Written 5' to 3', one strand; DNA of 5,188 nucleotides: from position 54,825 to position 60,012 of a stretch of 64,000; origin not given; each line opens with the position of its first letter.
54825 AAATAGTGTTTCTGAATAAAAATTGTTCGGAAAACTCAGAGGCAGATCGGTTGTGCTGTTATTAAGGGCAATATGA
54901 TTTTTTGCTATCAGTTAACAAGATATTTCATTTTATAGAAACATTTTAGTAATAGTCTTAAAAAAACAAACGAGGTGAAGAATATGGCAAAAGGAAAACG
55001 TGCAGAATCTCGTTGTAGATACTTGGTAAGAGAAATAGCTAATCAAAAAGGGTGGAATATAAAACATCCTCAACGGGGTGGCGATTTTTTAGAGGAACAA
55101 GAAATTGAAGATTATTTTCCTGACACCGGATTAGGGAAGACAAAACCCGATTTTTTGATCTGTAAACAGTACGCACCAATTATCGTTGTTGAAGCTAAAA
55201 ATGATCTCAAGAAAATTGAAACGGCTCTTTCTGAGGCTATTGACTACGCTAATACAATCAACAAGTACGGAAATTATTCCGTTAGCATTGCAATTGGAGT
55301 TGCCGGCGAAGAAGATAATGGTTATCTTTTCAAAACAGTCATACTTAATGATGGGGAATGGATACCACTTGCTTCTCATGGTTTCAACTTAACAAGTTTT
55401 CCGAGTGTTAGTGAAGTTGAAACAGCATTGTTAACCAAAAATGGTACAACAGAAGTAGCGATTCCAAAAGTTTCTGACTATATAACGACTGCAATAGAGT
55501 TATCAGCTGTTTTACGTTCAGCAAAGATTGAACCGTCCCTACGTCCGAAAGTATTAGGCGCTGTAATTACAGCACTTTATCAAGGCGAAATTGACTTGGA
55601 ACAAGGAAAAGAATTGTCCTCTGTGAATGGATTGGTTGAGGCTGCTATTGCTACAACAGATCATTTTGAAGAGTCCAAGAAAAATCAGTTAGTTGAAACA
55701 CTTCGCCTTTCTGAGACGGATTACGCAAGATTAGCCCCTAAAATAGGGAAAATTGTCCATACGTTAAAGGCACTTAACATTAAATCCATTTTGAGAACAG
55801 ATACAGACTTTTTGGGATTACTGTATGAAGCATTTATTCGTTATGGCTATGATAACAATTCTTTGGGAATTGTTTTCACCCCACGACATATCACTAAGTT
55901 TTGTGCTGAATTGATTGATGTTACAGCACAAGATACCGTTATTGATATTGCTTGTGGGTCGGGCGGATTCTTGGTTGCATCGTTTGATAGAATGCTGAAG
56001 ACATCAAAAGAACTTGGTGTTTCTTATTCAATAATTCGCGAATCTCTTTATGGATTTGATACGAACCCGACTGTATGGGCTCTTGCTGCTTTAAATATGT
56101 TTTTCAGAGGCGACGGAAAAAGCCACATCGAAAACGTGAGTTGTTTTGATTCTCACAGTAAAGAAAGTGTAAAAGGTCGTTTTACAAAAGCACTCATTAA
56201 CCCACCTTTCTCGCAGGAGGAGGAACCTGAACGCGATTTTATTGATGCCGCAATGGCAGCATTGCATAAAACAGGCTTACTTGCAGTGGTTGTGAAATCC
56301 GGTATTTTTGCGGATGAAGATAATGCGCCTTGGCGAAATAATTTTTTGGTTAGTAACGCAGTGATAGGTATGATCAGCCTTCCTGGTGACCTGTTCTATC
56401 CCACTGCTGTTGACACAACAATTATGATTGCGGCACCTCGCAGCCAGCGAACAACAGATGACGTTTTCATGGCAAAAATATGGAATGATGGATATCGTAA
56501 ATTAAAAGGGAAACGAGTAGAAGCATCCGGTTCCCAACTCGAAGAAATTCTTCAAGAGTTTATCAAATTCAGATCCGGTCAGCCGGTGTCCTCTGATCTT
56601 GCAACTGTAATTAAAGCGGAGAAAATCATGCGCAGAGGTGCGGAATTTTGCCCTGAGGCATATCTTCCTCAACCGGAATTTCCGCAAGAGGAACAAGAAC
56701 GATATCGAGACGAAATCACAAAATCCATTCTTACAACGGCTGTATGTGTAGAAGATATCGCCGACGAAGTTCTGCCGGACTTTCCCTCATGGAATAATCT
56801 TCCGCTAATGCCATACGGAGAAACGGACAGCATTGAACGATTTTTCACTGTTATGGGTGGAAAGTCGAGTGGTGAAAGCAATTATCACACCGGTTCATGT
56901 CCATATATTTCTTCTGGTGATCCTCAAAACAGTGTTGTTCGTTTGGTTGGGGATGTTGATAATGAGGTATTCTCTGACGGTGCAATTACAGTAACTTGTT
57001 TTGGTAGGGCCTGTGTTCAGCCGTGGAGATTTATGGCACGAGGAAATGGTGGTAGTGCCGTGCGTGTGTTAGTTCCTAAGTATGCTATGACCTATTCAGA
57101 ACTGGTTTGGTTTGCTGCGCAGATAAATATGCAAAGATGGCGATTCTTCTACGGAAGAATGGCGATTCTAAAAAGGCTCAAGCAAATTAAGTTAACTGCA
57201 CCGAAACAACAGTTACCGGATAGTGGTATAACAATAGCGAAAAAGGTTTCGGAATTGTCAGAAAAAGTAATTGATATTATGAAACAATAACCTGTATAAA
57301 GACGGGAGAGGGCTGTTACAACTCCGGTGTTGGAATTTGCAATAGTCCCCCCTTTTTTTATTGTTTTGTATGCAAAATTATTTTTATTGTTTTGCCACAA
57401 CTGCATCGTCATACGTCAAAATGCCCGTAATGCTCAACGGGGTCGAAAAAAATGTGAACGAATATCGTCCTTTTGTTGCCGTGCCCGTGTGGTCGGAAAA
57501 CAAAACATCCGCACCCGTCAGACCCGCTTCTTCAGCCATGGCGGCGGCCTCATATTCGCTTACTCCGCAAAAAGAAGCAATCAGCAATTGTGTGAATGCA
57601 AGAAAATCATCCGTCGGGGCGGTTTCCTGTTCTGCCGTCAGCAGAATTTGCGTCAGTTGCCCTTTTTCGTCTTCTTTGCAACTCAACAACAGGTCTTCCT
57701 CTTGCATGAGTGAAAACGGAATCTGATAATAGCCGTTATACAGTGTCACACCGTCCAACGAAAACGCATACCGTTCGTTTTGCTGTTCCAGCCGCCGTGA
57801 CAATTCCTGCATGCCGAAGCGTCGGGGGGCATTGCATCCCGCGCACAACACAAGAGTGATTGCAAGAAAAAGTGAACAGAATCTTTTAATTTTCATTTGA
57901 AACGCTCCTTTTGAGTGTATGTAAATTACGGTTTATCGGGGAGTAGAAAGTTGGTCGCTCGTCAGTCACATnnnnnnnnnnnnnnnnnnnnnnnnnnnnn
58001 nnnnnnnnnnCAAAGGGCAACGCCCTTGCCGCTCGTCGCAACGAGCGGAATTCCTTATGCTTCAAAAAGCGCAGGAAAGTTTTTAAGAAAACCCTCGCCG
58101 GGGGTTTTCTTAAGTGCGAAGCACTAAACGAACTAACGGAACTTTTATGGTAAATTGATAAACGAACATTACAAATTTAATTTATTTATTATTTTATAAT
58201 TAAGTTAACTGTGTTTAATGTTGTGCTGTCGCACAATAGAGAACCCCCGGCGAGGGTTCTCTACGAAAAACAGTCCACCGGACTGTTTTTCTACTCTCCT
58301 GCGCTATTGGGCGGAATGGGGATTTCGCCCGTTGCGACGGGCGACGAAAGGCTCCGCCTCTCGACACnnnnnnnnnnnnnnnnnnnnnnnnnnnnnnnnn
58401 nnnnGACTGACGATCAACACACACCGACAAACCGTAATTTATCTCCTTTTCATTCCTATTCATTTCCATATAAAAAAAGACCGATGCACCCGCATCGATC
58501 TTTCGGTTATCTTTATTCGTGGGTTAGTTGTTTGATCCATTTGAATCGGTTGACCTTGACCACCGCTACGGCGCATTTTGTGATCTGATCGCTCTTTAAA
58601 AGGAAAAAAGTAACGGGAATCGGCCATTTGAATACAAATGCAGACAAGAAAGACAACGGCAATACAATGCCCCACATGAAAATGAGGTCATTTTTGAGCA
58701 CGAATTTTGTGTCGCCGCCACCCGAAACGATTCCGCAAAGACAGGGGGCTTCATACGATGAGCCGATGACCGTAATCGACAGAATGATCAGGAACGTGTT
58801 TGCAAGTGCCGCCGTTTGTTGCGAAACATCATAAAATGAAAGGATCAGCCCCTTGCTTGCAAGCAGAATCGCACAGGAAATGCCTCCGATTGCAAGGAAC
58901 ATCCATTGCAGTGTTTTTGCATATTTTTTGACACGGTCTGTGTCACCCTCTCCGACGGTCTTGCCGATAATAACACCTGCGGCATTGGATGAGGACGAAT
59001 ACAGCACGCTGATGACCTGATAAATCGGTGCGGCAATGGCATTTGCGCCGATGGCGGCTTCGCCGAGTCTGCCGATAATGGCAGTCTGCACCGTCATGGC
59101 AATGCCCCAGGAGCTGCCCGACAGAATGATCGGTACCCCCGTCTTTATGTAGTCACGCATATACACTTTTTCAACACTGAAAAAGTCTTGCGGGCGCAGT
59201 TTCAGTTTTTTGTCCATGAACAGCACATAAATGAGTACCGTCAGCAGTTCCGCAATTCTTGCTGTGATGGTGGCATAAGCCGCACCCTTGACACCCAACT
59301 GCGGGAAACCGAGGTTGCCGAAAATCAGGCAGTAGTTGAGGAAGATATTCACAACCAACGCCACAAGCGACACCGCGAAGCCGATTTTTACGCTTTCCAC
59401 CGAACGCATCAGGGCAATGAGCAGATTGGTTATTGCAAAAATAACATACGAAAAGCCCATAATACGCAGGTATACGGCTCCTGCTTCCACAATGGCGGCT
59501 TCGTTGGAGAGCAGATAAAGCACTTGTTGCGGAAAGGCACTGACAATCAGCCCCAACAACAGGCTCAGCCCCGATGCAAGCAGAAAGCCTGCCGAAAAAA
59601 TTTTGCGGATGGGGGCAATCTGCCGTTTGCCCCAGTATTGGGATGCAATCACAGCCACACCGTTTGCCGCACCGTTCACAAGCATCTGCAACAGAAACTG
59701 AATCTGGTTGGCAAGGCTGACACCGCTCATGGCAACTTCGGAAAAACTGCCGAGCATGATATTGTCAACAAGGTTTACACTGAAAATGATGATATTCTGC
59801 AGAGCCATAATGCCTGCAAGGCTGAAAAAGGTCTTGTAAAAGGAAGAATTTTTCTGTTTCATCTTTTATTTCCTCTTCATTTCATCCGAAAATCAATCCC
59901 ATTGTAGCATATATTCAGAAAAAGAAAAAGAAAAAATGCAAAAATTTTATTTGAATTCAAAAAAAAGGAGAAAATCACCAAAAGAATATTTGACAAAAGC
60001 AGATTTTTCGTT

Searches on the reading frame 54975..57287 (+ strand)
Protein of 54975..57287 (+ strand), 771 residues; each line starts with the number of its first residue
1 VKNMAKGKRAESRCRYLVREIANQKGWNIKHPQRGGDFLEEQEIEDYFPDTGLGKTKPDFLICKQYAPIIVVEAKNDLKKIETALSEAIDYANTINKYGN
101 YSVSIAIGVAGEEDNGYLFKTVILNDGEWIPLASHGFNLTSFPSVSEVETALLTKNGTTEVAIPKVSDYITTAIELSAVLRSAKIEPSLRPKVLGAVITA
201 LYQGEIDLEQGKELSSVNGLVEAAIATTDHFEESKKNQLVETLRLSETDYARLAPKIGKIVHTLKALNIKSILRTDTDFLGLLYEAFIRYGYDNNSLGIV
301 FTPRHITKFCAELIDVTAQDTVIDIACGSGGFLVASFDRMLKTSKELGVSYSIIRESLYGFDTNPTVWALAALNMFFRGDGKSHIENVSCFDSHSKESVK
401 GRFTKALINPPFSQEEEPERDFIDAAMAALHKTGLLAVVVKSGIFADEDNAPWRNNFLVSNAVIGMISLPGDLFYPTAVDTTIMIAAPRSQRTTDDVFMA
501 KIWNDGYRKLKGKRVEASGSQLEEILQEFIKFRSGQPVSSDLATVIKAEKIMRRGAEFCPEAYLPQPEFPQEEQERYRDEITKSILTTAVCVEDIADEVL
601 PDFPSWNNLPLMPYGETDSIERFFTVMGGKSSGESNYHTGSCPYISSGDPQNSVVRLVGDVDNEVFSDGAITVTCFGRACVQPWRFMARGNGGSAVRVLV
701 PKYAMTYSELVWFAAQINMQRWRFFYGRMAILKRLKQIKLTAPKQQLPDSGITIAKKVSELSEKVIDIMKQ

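Call 60: search_protein_families(library=pfam, proteins=[window:54975-57287:+], max_evalue=0.00001)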
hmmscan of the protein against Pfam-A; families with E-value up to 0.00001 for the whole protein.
window:54975-57287:+ (771 aa): 1 family
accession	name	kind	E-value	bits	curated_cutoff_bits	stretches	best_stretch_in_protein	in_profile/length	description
PF02384.22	N6_Mtase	-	5.9e-34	118.2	20.4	1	276-564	2-303/311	N-6 DNA Methylase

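Call 61: search_protein_families(library=padloc, proteins=[window:54975-57287:+], max_evalue=0.00001)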
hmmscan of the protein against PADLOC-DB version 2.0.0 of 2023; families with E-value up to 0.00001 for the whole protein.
window:54975-57287:+ (771 aa): 30 families (the best 25 are shown)
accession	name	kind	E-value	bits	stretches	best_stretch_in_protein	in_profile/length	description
PDLC03021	MTase_I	-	1.3e-37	127.8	1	255-582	123-468/491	Type I methyltransferase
PDLC03616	REase_MTase_IIG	-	3e-33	113.1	1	274-519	367-625/721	Type IIG restriction enzyme-methyltransferase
PDLC03602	REase_MTase_IIG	-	1.1e-32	111.4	1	273-486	299-521/637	Type IIG restriction enzyme-methyltransferase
PDLC04134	mad2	-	3.5e-29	100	1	254-534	231-489/492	mads_2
PDLC03608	REase_MTase_IIG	-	1.2e-24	84.9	1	277-511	291-534/614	Type IIG restriction enzyme-methyltransferase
PDLC03031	MTase_I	-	2.2e-18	63.9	1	278-414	163-297/834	Type I methyltransferase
PDLC03025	MTase_I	-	3.7e-18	63.5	1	236-418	101-284/569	Type I methyltransferase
PDLC03026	MTase_I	-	4.1e-18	63.8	1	252-523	98-391/487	Type I methyltransferase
PDLC03029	MTase_I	-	3.9e-17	59.9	1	258-425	136-304/661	Type I methyltransferase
PDLC03027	MTase_I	-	1.2e-16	58.5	1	255-415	113-270/810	Type I methyltransferase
PDLC03018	MTase_I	-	3.6e-15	53.4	1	259-339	272-348/749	Type I methyltransferase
PDLC03035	MTase_I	-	1.7e-14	51.3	1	227-416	108-288/653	Type I methyltransferase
PDLC03022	MTase_I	-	2.9e-14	50.4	1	231-419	112-316/857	Type I methyltransferase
PDLC03218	MTase_II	-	9.5e-13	45.6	1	295-413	262-383/532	Type II methyltransferase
PDLC03318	MTase_II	-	3.9e-12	43.3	1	270-346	317-393/723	Type II methyltransferase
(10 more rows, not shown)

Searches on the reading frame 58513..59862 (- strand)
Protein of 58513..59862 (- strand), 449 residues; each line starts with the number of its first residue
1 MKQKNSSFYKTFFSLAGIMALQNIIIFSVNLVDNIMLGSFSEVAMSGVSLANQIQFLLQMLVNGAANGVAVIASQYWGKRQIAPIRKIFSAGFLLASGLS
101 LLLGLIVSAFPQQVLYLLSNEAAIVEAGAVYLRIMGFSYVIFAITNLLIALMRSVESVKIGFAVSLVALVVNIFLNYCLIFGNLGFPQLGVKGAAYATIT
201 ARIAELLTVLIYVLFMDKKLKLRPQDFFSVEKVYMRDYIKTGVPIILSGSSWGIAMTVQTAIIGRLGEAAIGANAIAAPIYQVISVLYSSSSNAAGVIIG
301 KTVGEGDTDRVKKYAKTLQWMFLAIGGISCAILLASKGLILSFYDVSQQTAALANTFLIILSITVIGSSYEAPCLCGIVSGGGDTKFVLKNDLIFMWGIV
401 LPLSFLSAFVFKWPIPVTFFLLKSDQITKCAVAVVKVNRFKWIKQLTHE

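Call 60: search_protein_families(library=pfam, proteins=[window:58513-59862:-], max_evalue=0.00001)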
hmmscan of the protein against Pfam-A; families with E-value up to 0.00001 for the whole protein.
window:58513-59862:- (449 aa): 1 family
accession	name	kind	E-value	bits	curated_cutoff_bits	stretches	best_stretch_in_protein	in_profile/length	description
PF01554.23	MatE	-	1.5e-45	155.3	24.9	2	19-177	2-160/161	MatE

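Call 61: search_protein_families(library=padloc, proteins=[window:58513-59862:-], max_evalue=0.00001)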
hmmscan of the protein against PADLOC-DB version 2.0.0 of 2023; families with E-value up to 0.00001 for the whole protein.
window:58513-59862:- (449 aa): 0 families
